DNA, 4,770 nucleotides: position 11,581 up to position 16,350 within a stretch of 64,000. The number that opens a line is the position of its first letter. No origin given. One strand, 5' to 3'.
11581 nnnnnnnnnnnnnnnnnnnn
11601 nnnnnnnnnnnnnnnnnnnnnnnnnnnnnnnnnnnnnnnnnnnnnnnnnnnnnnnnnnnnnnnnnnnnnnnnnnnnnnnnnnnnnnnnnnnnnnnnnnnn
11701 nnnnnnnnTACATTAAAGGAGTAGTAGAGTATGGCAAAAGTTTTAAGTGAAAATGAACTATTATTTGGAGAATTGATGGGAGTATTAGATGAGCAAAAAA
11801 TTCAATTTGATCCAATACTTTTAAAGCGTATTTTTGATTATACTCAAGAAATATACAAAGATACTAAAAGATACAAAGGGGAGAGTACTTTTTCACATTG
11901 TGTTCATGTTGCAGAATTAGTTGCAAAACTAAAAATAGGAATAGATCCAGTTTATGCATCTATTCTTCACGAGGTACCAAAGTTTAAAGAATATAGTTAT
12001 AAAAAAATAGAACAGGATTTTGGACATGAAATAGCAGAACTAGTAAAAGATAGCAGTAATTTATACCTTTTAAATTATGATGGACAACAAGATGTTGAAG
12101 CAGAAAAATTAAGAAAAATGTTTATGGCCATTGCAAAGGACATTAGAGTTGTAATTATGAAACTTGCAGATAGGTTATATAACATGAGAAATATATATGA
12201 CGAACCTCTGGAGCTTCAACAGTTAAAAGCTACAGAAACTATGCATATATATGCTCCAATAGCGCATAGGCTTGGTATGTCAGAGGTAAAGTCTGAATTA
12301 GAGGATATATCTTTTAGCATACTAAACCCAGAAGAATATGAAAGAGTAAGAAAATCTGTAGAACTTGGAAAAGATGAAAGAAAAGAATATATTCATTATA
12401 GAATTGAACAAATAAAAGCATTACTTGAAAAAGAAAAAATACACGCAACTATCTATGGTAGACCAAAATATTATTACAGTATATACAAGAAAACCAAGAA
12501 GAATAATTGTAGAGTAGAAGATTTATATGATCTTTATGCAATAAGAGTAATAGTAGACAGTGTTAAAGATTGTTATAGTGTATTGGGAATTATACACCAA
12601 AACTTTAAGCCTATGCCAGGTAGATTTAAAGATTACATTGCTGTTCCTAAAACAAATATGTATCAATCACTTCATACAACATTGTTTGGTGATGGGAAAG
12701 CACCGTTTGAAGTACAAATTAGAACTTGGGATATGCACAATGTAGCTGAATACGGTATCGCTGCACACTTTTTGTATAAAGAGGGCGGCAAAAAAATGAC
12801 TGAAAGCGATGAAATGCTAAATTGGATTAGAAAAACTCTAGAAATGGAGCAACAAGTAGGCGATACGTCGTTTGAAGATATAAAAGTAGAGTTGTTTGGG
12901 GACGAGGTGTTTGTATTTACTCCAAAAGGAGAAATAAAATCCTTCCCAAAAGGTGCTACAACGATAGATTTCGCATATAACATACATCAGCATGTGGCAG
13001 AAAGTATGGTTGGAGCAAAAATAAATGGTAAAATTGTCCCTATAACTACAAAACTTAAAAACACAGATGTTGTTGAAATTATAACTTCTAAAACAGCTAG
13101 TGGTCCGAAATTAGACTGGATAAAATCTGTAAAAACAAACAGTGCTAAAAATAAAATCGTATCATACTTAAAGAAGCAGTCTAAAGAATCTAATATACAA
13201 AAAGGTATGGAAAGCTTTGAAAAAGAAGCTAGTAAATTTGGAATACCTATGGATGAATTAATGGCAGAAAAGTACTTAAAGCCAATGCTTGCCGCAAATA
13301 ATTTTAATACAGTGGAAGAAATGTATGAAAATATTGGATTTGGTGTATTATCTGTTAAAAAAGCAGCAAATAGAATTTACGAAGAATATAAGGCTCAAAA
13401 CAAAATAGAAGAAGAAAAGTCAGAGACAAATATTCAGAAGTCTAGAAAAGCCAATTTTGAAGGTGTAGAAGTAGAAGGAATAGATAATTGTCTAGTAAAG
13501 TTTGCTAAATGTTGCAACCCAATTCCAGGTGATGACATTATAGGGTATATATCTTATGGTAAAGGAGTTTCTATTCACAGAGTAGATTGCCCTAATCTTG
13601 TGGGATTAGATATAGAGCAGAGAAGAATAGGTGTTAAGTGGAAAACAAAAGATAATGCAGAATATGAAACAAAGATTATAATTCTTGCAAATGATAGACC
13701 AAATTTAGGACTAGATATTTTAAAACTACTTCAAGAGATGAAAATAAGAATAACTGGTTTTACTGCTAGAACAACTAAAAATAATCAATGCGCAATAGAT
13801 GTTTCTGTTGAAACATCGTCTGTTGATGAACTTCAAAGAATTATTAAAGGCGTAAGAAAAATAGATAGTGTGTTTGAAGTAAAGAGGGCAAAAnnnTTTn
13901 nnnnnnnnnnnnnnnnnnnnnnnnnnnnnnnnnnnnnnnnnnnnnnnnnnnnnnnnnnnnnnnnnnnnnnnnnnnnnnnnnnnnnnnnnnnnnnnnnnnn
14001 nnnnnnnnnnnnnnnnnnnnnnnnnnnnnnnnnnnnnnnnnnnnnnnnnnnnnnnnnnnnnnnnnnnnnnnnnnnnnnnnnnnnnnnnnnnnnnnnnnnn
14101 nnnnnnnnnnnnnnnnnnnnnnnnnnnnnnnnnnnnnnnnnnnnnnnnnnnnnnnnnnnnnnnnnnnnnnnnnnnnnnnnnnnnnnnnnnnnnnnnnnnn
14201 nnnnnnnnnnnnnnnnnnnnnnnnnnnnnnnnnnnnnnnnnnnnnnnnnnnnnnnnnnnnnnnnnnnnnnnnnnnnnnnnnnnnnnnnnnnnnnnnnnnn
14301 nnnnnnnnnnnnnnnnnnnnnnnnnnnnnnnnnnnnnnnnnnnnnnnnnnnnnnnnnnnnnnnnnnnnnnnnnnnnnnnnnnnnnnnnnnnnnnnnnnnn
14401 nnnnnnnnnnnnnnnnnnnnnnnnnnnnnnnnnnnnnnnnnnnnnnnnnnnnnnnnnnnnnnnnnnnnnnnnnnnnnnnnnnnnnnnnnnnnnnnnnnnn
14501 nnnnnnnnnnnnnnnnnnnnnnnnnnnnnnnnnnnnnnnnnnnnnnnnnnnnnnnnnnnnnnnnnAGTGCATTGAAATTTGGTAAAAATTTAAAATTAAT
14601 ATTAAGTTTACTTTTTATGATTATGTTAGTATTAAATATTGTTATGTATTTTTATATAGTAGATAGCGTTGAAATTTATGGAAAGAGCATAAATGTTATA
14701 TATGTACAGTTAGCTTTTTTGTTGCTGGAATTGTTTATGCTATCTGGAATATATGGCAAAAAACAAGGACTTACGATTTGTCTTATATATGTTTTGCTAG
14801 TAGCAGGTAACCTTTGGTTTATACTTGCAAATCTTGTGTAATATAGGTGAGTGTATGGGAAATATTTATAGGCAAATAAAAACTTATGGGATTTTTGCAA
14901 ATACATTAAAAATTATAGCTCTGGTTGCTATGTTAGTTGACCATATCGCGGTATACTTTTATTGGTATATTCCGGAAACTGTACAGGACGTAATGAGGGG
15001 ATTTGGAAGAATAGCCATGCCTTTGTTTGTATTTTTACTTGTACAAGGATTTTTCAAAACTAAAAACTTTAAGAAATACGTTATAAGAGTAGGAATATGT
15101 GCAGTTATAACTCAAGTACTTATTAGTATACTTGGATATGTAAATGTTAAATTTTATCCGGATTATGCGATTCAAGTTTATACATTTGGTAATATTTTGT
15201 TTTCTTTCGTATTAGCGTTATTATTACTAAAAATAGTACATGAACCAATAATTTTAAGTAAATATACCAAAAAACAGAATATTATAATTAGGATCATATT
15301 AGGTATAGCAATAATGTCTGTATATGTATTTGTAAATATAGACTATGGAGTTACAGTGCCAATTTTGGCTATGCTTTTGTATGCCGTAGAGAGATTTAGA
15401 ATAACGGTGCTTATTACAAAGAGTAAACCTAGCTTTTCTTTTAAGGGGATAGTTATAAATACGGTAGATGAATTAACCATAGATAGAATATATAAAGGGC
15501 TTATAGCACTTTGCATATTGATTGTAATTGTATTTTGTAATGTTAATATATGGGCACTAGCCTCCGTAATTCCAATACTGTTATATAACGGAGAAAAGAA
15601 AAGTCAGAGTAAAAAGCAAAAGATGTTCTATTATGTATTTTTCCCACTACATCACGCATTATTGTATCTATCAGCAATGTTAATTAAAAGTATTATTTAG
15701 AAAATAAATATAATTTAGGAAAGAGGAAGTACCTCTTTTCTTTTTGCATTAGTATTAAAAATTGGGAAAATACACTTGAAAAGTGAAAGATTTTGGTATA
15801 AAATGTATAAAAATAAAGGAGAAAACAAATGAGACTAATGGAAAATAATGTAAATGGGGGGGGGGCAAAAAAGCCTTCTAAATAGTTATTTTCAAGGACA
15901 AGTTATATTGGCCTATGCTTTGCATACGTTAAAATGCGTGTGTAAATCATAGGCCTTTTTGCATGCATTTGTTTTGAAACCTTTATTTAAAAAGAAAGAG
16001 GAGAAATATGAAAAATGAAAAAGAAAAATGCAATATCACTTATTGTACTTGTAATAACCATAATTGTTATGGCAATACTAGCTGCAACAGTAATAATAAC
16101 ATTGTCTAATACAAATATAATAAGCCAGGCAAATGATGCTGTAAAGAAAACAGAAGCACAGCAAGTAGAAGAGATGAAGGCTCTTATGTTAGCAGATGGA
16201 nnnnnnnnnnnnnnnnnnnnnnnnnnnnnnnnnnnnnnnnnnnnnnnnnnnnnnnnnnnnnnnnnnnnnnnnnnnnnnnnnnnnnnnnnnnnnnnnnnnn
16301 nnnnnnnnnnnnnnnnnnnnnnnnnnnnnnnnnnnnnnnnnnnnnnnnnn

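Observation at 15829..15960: G10 tract inside a leader uORF, positioned to gate a downstream terminator (possible phase-variable attenuation)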

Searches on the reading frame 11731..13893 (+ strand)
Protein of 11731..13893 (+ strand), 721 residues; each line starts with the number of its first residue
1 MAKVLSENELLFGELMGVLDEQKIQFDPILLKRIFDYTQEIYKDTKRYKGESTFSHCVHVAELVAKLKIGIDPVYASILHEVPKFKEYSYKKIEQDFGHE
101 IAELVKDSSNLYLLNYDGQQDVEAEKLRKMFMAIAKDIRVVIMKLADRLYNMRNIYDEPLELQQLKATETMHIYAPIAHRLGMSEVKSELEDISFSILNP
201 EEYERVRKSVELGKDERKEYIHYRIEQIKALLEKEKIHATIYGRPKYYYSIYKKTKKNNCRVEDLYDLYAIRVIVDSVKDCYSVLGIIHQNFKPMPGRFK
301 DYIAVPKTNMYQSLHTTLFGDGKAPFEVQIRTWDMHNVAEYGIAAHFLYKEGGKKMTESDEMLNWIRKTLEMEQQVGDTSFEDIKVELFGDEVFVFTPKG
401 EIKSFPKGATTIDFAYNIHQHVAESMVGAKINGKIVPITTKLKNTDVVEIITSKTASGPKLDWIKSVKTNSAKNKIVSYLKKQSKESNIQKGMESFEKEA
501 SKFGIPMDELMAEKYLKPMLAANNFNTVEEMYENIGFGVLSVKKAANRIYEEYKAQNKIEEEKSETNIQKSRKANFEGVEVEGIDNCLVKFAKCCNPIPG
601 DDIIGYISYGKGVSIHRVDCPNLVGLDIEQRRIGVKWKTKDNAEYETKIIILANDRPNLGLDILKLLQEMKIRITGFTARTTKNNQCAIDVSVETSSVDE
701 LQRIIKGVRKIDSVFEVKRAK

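Call 65: find_homologous_proteins(query=window:11731-13893:+, max_evalue=1e-50)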
Query window:11731-13893:+ (721 aa): 8000 proteins with E <= 1e-50 among 8000 candidates; the best 120 are listed.
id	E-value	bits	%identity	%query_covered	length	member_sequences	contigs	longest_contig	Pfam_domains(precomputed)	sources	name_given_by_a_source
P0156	0.0e+0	1610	100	100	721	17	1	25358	PF04607.24,PF13328.13,PF19296.6,PF02824.28,PF13291.13,PF28438.1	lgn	-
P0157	0.0e+0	1443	87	100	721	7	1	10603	PF04607.24,PF13328.13,PF19296.6,PF02824.28,PF01966.29,PF13291.13,PF28438.1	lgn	-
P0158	0.0e+0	1438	87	100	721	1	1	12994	PF04607.24,PF13328.13,PF19296.6,PF02824.28,PF01966.29,PF13291.13,PF28438.1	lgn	-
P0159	0.0e+0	1432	86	100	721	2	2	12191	PF04607.24,PF13328.13,PF19296.6,PF02824.28,PF01966.29,PF13291.13,PF28438.1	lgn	-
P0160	0.0e+0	1326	80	100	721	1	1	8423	PF04607.24,PF13328.13,PF19296.6,PF02824.28,PF13291.13,PF28438.1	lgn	-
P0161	0.0e+0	1296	80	99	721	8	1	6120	PF04607.24,PF13328.13,PF19296.6,PF02824.28,PF13291.13,PF28438.1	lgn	-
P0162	0.0e+0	1252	76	100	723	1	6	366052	PF04607.24,PF13328.13,PF19296.6,PF02824.28,PF13291.13,PF28438.1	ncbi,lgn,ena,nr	ncbi:MAG: bifunctional (p)ppGpp synthetase/guanosine-3',5'-bis(diphosphate) 3'-pyrophosphohydrolase 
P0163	0.0e+0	1111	68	99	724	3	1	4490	PF04607.24,PF13328.13,PF19296.6,PF02824.28,PF13291.13,PF28438.1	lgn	-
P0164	0.0e+0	1108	68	98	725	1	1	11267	PF04607.24,PF13328.13,PF19296.6,PF02824.28,PF13291.13,PF28438.1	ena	-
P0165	0.0e+0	1108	67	99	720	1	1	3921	PF04607.24,PF13328.13,PF19296.6,PF02824.28,PF13291.13,PF28438.1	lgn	-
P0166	0.0e+0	1105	68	99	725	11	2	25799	PF04607.24,PF13328.13,PF19296.6,PF02824.28,PF13291.13,PF28438.1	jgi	-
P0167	0.0e+0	1102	68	98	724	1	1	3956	PF04607.24,PF13328.13,PF19296.6,PF02824.28,PF13291.13,PF28438.1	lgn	-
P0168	0.0e+0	1101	68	98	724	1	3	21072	PF04607.24,PF13328.13,PF19296.6,PF02824.28,PF13291.13,PF28438.1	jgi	-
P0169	0.0e+0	1100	68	99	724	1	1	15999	PF04607.24,PF13328.13,PF19296.6,PF02824.28,PF13291.13,PF28438.1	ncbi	-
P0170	0.0e+0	1099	68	99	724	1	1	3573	PF04607.24,PF13328.13,PF19296.6,PF02824.28,PF13291.13,PF28438.1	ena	-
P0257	2.9e-243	827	54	98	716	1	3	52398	PF04607.24,PF13328.13,PF19296.6,PF02824.28,PF13291.13,PF28438.1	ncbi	ncbi:MAG: bifunctional (p)ppGpp synthetase/guanosine-3',5'-bis(diphosphate) 3'-pyrophosphohydrolase 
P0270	2.2e-241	821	53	100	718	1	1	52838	PF04607.24,PF13328.13,PF19296.6,PF02824.28,PF13291.13,PF28438.1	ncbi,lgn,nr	ncbi:MAG: bifunctional (p)ppGpp synthetase/guanosine-3',5'-bis(diphosphate) 3'-pyrophosphohydrolase 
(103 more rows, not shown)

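Call 66: list_cluster_members(proteins=[P0162, P0257, P0270])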
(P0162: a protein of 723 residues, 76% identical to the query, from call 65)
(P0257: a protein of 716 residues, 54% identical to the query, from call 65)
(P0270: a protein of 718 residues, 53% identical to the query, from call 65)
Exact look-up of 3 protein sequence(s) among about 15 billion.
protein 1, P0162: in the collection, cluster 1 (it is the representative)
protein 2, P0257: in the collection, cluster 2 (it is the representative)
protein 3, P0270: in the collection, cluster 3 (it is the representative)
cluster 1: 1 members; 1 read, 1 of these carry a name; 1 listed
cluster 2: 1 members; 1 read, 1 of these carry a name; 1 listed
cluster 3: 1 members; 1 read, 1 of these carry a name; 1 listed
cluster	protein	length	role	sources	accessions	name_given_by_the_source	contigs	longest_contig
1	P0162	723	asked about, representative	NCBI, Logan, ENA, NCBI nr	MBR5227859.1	MAG: bifunctional (p)ppGpp synthetase/guanosine-3',5'-bis(diphosphate) ... | bifunctional (p)ppGpp synthetase/guanosine-3',5'-bis(diphosphate) 3'-pyrophosphohydrolase ...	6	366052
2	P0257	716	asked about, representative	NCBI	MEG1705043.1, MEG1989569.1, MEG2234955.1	MAG: bifunctional (p)ppGpp synthetase/guanosine-3',5'-bis(diphosphate) ...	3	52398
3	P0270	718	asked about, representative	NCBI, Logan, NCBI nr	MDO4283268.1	MAG: bifunctional (p)ppGpp synthetase/guanosine-3',5'-bis(diphosphate) ... | bifunctional (p)ppGpp synthetase/guanosine-3',5'-bis(diphosphate) 3'-pyrophosphohydrolase ...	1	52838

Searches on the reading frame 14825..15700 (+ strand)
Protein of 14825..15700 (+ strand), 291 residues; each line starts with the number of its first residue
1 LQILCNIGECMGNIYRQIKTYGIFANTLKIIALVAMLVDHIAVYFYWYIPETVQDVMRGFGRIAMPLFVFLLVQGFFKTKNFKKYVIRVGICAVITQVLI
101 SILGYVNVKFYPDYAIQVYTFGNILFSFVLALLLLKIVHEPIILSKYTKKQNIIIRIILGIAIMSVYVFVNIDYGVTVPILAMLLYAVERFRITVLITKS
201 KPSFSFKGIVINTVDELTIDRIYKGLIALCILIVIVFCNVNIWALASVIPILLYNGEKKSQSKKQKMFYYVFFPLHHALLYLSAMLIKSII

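Call 9: search_protein_families(library=pfam, proteins=[window:14825-15700:+], max_evalue=0.01)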
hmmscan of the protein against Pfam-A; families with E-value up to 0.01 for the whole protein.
window:14825-15700:+ (291 aa): 1 family
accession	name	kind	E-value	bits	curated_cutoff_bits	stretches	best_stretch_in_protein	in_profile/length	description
PF05857.17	TraX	-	1.7e-27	97.2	25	1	26-282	3-215/217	TraX protein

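Call 10: search_protein_families(library=ncbifam, proteins=[window:14825-15700:+], max_evalue=0.01)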
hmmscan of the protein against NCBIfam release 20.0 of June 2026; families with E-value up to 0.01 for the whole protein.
window:14825-15700:+ (291 aa): 0 families

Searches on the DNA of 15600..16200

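Call 3: search_rna_families(source=window, start=15600, end=16200, threshold=evalue, max_evalue=10, show_alignments=3)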
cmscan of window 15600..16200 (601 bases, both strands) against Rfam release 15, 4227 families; matches with E-value up to 10: 14.
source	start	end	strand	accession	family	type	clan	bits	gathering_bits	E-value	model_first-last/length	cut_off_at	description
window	15907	16032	-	RF00561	SNORA40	Gene; snRNA; snoRNA; HACA-box;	-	21.3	51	0.3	1-128/128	no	Small nucleolar RNA SNORA40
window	15698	15751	-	RF01776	RatA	Gene; antitoxin;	-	21.1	49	4.1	1-91/91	no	RNA anti-toxin A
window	15865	15960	+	RF02589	Spy779816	Gene; sRNA;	-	21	67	0.7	1-88/88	no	S. pyogenes small RNA 779816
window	15901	15964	+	RF04242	mir-5595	Gene; miRNA;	-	19.3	100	0.58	1-72/72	no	mir-5595 microRNA precursor family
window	15902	16037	-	RF01579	RUF2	Gene; sRNA;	-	19.3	90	3.2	1-154/154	no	Plasmodium RNA of unknown function RUF2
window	15804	15831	+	RF02980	freshwater-2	Cis-reg;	-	19.1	49.9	1.9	1-84/84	no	freshwater-2 RNA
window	15646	15752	+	RF01606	plasmodium_snoR31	Gene; snRNA; snoRNA; HACA-box;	-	18.8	60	7.4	1-145/145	no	small nucleolar RNA snoR31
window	15894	15970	+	RF03450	MIR1513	Gene; miRNA;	-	18.5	95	0.98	1-91/91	no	MIR1513 microRNA precursor family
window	15865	15964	+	RF02432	SpF25_sRNA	Gene; sRNA;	-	17.9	48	3.2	1-102/102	no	Streptococcus sRNA SpF25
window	15890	15969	-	RF01089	PK-repBA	Cis-reg;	-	16.1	45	0.64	1-124/124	no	Pseudoknot of the regulatory region of the repBA gene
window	15888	15977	+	RF04097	MIR2630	Gene; miRNA;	-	15.7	144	1.6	1-229/229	no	MIR2630 microRNA precursor family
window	15705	15745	-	RF02478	GlsR10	Gene; snRNA; snoRNA; CD-box;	-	15.3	75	3.4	1-68/68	no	Small nucleolar RNA GlsR10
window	15704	15745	+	RF01403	STnc290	Gene; sRNA;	-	15.2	60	8.2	1-65/65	no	STnc290 Hfq binding RNA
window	15632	15724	-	RF02709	TeloSII_ncR43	Gene; sRNA;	-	9.8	298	7.7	1-277/277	no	TeloSII non coding RNA 43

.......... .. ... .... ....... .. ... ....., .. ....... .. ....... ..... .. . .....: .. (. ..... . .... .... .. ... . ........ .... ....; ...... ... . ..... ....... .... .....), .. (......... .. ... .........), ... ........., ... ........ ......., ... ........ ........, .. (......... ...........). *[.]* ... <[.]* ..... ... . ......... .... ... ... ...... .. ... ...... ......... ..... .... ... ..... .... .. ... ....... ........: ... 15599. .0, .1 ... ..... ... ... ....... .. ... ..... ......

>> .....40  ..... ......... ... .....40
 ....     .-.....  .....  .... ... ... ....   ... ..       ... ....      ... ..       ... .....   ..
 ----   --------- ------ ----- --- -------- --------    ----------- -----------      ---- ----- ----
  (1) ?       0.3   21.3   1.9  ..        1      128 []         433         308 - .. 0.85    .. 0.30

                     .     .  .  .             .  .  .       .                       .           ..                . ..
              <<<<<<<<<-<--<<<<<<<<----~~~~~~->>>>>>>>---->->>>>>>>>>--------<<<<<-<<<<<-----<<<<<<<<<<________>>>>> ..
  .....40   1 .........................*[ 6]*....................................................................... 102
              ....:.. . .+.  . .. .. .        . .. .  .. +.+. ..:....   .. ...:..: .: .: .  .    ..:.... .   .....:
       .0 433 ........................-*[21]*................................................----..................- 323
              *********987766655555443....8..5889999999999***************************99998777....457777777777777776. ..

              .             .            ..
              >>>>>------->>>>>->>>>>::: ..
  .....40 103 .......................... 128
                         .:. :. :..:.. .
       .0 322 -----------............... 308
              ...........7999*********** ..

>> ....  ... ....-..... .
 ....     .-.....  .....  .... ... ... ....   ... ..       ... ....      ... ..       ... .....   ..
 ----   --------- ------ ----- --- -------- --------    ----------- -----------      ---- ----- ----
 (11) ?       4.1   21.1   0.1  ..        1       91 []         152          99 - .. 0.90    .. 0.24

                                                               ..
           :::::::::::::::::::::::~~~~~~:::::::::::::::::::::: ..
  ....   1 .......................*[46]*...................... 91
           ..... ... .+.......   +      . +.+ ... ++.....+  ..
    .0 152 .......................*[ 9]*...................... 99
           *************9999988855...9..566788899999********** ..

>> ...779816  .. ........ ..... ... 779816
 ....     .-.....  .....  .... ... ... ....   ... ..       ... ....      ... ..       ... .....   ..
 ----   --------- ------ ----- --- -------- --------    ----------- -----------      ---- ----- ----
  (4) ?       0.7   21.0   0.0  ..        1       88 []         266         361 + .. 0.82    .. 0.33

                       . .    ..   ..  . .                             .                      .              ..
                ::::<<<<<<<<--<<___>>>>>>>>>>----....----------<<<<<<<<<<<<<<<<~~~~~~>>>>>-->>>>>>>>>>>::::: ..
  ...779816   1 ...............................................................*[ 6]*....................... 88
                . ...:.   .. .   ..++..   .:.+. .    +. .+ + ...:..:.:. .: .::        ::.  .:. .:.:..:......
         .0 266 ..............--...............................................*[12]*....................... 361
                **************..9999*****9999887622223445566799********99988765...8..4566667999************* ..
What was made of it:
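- On Any described RNA family (Rfam 15): Nothing at 15600-16200, even at E <= 10, beyond chance-level hits (call 3).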
